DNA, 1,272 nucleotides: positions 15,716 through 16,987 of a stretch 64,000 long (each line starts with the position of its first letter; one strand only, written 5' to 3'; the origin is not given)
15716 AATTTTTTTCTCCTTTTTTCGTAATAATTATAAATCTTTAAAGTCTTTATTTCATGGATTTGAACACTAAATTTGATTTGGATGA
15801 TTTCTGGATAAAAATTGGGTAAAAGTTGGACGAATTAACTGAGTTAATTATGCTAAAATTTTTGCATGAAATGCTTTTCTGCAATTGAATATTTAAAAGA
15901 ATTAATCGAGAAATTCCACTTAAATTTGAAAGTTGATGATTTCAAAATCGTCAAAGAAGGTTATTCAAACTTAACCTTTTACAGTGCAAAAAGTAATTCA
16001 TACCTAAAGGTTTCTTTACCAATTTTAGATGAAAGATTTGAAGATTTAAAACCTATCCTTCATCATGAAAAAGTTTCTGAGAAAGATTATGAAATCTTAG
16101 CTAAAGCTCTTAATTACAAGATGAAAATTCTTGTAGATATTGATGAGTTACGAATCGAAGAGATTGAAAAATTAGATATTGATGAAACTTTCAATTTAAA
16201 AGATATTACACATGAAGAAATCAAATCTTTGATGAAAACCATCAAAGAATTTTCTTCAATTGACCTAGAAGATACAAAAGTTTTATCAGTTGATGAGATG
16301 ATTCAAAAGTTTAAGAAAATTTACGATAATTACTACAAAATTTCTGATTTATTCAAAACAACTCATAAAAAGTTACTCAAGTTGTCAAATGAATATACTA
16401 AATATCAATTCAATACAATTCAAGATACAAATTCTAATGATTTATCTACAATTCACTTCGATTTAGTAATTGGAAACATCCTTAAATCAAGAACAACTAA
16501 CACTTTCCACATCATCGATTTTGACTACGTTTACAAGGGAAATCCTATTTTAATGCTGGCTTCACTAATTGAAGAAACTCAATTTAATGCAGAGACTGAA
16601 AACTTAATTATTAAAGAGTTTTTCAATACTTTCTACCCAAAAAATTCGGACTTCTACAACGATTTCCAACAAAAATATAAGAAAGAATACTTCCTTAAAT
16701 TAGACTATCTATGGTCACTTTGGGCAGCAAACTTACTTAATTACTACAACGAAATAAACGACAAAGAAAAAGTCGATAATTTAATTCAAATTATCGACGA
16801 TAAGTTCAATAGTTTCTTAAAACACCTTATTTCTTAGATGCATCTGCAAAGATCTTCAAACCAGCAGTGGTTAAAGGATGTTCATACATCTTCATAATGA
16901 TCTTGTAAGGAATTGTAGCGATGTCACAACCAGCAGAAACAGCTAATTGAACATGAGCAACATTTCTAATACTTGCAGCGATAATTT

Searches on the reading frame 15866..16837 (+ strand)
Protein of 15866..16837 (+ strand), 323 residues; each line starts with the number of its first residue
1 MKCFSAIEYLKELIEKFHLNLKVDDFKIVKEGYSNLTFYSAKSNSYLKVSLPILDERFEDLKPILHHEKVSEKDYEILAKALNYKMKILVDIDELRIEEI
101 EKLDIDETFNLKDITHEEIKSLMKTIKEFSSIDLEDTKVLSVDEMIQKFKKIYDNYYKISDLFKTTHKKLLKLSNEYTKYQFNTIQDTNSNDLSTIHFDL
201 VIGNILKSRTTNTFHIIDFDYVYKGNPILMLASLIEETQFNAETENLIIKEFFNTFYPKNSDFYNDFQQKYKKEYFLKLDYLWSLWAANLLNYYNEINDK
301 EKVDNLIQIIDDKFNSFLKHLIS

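Call 69: search_protein_families(library=pfam, proteins=[window:15866-16837:+], max_evalue=0.01)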
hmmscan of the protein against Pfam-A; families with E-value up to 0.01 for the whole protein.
window:15866-16837:+ (323 aa): 1 family
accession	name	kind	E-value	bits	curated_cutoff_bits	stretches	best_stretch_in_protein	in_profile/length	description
PF01633.27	Choline_kinase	-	0.00024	20.9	29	1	106-308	75-258/300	Choline/ethanolamine kinase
